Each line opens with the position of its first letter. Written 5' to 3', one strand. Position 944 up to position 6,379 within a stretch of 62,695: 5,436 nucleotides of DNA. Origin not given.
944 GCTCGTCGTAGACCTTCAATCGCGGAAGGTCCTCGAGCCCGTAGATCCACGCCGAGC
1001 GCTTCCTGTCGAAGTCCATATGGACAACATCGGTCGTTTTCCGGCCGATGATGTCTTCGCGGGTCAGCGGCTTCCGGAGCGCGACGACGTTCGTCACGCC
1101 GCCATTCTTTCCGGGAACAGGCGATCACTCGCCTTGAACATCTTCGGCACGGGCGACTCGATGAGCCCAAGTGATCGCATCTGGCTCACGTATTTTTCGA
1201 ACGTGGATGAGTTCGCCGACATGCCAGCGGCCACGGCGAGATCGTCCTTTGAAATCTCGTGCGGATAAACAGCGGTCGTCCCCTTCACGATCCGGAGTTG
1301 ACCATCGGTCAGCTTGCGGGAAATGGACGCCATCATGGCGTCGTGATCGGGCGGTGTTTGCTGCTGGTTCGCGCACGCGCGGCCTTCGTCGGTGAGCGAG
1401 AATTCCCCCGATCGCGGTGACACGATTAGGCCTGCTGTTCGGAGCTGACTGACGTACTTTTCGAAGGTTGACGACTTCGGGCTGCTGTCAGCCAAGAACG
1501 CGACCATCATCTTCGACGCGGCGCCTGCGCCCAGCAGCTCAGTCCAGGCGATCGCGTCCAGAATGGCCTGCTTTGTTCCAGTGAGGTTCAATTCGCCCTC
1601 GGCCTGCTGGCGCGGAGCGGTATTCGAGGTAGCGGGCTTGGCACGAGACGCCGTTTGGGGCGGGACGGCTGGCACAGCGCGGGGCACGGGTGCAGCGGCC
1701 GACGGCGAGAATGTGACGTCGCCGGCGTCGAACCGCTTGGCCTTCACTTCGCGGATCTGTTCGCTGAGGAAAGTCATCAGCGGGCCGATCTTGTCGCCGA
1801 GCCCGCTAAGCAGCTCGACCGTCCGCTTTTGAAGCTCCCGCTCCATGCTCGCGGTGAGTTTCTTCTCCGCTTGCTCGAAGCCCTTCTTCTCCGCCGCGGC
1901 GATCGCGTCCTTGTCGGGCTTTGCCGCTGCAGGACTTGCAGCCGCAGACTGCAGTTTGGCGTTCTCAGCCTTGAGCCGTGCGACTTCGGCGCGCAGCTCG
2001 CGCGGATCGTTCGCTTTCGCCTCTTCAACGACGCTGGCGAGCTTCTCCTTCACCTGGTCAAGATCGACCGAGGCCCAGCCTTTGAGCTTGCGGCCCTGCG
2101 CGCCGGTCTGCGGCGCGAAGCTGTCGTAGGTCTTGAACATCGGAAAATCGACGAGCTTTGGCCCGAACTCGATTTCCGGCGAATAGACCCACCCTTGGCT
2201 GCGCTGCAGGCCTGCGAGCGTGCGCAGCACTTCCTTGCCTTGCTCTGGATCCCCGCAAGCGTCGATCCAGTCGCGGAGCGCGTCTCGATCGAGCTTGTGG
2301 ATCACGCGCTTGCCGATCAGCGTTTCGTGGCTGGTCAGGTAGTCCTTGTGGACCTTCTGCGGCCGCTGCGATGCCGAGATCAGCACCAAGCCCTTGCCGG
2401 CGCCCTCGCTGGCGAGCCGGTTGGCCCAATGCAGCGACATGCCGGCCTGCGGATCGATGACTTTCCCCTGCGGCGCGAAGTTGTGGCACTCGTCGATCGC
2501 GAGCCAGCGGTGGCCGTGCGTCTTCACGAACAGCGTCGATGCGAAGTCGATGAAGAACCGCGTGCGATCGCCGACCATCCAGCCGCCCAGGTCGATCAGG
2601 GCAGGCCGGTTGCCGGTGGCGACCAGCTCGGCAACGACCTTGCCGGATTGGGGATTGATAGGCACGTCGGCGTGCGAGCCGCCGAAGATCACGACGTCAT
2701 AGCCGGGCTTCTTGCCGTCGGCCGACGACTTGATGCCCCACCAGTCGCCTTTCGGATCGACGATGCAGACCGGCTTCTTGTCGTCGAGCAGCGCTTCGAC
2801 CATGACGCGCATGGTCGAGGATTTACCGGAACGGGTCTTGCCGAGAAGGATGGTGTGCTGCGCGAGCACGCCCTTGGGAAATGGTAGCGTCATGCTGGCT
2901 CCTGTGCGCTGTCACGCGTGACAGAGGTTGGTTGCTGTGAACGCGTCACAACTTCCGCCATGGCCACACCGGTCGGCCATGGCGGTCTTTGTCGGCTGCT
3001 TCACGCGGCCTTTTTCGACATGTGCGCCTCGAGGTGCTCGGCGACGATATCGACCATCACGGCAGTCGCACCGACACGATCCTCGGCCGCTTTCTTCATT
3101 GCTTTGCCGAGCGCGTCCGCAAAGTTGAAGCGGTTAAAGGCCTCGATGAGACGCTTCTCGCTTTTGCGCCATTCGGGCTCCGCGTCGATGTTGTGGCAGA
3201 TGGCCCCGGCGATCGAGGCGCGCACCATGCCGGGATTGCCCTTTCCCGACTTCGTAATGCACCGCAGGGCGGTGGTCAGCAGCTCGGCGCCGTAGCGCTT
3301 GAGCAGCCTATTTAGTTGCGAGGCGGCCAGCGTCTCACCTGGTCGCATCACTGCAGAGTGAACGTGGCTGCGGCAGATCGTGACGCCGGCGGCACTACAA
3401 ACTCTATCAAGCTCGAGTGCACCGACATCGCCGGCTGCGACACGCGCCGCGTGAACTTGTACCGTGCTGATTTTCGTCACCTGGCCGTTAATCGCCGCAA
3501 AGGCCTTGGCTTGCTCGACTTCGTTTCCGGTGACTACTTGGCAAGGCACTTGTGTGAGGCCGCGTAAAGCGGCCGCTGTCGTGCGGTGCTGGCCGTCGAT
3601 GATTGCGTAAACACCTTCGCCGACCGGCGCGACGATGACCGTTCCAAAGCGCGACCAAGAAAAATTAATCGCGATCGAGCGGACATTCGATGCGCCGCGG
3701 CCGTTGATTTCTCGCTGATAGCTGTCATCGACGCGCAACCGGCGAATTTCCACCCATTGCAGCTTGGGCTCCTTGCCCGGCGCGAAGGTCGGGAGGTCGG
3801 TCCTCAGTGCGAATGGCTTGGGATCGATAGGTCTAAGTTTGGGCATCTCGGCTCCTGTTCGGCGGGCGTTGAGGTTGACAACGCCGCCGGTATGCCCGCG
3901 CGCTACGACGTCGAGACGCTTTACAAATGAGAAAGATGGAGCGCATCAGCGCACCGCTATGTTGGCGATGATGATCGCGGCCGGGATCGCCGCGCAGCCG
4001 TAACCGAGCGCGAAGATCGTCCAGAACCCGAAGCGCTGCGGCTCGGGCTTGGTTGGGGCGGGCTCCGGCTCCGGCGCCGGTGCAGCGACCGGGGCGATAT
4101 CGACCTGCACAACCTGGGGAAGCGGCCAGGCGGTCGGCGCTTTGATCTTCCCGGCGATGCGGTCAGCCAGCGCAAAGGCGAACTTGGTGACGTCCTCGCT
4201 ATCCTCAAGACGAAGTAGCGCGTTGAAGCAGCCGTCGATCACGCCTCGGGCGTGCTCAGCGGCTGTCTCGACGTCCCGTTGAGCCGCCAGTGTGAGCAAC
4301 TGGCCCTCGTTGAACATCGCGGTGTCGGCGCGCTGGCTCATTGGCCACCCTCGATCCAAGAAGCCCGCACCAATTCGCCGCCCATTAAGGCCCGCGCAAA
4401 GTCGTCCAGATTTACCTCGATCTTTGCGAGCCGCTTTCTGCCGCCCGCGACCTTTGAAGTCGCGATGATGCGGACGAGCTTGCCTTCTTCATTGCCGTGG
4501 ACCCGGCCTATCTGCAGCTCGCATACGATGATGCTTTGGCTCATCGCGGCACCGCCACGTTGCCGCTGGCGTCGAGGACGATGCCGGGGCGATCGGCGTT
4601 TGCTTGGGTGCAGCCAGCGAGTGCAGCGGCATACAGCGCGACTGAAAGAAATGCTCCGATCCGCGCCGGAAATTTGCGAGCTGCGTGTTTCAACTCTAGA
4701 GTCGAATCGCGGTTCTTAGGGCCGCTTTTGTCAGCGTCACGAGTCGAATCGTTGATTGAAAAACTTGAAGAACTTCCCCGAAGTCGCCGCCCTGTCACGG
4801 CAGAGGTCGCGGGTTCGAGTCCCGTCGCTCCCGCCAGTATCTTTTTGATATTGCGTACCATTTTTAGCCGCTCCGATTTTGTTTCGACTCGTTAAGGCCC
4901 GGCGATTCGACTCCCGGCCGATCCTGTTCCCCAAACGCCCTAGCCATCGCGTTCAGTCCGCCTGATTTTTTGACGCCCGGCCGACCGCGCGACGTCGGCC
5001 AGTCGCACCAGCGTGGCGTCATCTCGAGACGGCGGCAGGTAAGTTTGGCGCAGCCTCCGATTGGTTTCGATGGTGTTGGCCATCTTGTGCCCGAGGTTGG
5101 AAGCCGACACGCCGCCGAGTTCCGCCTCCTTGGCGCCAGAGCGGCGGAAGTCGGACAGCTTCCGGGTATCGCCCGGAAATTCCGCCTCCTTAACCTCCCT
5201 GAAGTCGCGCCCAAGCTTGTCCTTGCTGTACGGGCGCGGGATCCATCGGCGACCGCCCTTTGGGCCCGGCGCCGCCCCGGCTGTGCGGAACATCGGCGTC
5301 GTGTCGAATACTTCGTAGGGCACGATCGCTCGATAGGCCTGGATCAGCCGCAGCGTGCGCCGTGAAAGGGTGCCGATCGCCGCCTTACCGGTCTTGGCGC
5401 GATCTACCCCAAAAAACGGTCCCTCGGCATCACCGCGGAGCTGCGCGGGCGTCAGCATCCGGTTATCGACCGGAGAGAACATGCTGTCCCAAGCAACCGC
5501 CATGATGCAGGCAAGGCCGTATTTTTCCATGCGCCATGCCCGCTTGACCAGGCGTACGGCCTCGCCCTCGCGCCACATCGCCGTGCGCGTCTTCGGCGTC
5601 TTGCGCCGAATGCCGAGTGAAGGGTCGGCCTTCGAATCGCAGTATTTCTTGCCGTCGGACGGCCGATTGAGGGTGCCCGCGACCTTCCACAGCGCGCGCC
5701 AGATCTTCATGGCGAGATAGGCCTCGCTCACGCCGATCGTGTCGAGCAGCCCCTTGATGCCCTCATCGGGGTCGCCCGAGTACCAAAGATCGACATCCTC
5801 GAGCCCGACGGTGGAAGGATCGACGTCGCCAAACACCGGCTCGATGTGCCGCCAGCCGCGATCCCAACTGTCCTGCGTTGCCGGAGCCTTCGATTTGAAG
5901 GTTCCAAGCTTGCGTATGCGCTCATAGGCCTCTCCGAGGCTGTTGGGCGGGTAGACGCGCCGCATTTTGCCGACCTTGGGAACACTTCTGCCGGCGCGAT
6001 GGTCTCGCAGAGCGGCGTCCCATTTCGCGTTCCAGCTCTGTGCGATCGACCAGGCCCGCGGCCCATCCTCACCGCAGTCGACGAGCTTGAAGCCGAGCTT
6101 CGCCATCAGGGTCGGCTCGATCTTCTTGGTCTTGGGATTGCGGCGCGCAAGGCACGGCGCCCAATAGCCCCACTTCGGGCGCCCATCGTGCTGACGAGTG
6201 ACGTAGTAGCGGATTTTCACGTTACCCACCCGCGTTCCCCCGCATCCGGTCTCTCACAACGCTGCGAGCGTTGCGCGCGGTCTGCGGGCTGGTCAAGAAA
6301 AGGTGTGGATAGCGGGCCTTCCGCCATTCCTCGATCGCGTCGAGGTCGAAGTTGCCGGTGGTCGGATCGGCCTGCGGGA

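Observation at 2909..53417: The 12-bp palindrome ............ occurs seven times, mostly just upstream of gene starts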

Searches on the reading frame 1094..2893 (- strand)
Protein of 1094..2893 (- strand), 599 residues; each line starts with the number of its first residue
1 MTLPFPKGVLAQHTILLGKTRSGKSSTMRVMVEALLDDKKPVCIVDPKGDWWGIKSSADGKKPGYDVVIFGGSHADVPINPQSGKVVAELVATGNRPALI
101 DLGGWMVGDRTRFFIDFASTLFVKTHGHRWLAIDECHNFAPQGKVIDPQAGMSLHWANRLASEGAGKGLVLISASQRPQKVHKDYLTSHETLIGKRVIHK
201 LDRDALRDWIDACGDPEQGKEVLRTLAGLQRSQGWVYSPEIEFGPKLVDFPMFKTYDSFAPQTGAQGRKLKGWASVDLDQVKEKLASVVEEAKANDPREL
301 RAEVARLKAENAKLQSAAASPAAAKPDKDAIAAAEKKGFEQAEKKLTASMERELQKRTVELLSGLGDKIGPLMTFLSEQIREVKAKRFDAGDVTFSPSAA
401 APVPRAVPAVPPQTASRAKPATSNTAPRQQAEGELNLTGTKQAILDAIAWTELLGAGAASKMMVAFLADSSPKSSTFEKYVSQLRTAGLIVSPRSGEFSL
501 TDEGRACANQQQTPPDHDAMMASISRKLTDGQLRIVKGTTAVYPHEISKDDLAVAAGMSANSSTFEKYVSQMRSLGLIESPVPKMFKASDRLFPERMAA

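Call 9: search_protein_families(library=pfam, proteins=[window:1094-2893:-], max_evalue=0.01)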
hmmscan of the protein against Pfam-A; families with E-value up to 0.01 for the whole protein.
window:1094-2893:- (599 aa): 7 families
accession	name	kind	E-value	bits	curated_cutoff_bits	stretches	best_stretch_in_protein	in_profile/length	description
PF01935.23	DUF87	-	2.2e-07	31.7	23.2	1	9-67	21-76/220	Helicase HerA, central domain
PF14947.12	HTH_45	-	0.00013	22.3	25.5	0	475-509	34-67/77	Winged helix-turn-helix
PF10412.15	TrwB_AAD_bind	-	0.00018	21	20.5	1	2-51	6-55/387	Type IV secretion-system coupling protein DNA-binding domain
PF14338.12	Mrr_N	-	0.0021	18.6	29.5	1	481-508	58-85/87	Mrr N-terminal domain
PF05872.18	HerA_C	-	0.0033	16.6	22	1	11-57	21-67/502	Helicase HerA-like C-terminal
PF01580.24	FtsK_SpoIIIE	-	0.0047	16.8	24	0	11-41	39-69/221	FtsK/SpoIIIE family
PF02534.20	T4SS-DNA_transf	-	0.0096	15.2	20.1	0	12-70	45-100/468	Type IV secretory system Conjugative DNA transfer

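Call 36: search_protein_families(library=phrogs, proteins=[window:1094-2893:-], max_evalue=0.01)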
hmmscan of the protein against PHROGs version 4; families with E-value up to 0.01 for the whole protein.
window:1094-2893:- (599 aa): 2 families
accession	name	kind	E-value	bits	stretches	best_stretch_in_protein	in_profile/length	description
phrog_2666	-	head and packaging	3.8e-12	46.6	1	11-218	321-505/555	terminase large subunit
phrog_7035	-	unknown function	4e-08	33.1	1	131-210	495-571/969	-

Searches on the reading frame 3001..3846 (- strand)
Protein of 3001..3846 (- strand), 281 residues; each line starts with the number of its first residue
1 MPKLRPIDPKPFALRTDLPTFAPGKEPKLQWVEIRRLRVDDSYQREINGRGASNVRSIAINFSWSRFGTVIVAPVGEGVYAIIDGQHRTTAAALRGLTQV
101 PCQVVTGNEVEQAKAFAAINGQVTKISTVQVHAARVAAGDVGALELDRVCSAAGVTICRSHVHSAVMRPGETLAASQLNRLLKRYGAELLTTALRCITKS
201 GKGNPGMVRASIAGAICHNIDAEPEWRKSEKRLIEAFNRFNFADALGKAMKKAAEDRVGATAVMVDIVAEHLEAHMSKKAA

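Call 35: search_solved_structures(query=window:3001-3846:-, max_evalue=1, show_alignments=2)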
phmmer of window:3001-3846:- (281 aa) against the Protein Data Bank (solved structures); distinct sequences matched with E-value up to 1: 3.
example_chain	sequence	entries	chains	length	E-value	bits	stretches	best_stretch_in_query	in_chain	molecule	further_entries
1j8b_A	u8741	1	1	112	0.025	17.6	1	197-263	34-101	YbaB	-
1vz0_A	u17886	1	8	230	0.43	13.6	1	69-149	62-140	Chromosome-partitioning protein Spo0J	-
4dfc_B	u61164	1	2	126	0.87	12.6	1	202-267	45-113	UvrABC system protein A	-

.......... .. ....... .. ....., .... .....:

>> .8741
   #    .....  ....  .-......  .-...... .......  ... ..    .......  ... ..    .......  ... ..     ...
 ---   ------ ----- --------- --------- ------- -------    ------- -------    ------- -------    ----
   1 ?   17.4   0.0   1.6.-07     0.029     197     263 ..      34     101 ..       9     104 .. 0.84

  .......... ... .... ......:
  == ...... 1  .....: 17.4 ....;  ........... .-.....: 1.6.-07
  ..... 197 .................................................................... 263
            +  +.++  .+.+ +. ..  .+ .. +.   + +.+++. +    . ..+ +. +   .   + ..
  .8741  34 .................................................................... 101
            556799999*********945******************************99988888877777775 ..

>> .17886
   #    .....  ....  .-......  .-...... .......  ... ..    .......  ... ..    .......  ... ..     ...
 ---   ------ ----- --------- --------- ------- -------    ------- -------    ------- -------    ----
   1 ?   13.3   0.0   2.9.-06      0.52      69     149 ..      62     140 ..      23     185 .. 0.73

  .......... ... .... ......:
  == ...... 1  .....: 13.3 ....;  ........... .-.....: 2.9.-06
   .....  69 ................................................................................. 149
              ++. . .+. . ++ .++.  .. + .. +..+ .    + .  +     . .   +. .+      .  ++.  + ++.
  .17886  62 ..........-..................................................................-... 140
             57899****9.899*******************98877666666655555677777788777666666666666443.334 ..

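Call 36: search_protein_families(library=phrogs, proteins=[window:3001-3846:-], max_evalue=0.01)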
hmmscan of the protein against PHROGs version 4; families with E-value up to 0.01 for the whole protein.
window:3001-3846:- (281 aa): 12 families
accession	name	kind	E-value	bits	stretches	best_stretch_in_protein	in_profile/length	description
phrog_1033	-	DNA, RNA and nucleotide metabolism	3.1e-26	94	1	24-273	27-296/334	ParB-like partition protein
phrog_2558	-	unknown function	1.1e-05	25.5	1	32-158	48-184/342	-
phrog_6218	-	DNA, RNA and nucleotide metabolism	1.9e-05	25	1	71-122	44-98/506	ParB-like partition protein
phrog_26387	-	DNA, RNA and nucleotide metabolism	2.6e-05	24.8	1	71-113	50-93/252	ParB-like partition nuclease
phrog_4715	-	DNA, RNA and nucleotide metabolism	5.4e-05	22.8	1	70-114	187-230/630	ParB-like partition protein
phrog_498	-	other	0.00022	20.9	1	59-118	60-120/633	DNA methyltransferase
phrog_17442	-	unknown function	0.00037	21.2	1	28-120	75-163/185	-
phrog_620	-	DNA, RNA and nucleotide metabolism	0.00061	20.9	1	79-117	53-91/217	ParB-like partition protein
phrog_723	-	DNA, RNA and nucleotide metabolism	0.0015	19.4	1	70-116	48-97/223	ParB-like partition protein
phrog_3264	-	DNA, RNA and nucleotide metabolism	0.0036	18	1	72-112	90-127/337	ParB-like partition protein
phrog_26588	-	DNA, RNA and nucleotide metabolism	0.0063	15.6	1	49-108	114-173/932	ParB-like partition nuclease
phrog_18056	-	DNA, RNA and nucleotide metabolism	0.0079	16.1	0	36-137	5-104/387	ParB-like partition nuclease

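Call 61: find_related_loci(query=window:3001-3846:-, collection=viral_contigs, flank=10000)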
Query window:3001-3846:- (281 aa) in viral_contigs; peptide patterns used: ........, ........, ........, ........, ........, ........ (x = any residue, [..] = any of these).
64 stretches matched a pattern; 41 encode a relative of the query (tblastn E <= 1e-3); 41 distinct loci.
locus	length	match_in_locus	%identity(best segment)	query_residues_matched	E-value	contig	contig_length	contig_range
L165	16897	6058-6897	50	1-276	8e-75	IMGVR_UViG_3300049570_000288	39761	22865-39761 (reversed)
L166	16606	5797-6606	41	1-278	4e-55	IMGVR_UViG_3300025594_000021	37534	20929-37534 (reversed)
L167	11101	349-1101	44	5-261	6e-53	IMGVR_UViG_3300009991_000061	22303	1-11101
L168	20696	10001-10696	38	4-238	5e-48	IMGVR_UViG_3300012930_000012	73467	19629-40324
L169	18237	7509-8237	39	24-269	9e-46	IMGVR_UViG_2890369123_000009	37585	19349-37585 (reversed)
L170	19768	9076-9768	41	24-257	1e-45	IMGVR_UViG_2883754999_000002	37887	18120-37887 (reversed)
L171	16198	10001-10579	44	4-200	8e-44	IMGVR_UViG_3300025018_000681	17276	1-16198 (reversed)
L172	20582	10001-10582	42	4-200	2e-43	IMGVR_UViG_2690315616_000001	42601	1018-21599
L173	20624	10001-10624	41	19-226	7e-43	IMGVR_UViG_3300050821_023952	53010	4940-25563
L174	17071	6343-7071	37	14-232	1e-42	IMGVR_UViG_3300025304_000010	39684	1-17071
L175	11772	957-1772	35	2-272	8e-42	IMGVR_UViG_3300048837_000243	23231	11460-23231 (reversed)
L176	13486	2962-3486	42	23-197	3e-41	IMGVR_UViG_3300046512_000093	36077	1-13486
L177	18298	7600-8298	38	14-248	5e-41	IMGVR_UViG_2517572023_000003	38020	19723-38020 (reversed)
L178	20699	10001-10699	42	19-246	2e-44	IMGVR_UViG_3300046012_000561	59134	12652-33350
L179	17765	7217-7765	44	22-204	7e-40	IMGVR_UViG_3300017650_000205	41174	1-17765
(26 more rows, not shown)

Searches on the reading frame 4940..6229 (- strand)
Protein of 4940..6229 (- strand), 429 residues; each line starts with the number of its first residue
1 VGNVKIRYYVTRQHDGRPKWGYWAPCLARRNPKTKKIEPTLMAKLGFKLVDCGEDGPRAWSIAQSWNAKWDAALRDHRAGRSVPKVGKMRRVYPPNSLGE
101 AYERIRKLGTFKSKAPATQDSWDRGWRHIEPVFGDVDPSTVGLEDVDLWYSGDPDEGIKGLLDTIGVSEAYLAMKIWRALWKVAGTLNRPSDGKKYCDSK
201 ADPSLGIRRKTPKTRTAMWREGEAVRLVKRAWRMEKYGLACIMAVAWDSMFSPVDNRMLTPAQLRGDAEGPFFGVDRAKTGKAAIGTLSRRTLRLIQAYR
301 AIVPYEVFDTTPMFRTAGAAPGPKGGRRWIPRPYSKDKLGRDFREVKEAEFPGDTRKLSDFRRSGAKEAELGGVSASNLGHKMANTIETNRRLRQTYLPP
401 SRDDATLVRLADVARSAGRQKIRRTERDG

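Call 9: search_protein_families(library=pfam, proteins=[window:4940-6229:-], max_evalue=0.01)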
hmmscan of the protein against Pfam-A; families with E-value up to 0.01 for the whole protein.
window:4940-6229:- (429 aa): 0 families

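Call 36: search_protein_families(library=phrogs, proteins=[window:4940-6229:-], max_evalue=0.01)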
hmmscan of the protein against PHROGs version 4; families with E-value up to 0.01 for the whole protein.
window:4940-6229:- (429 aa): 0 families
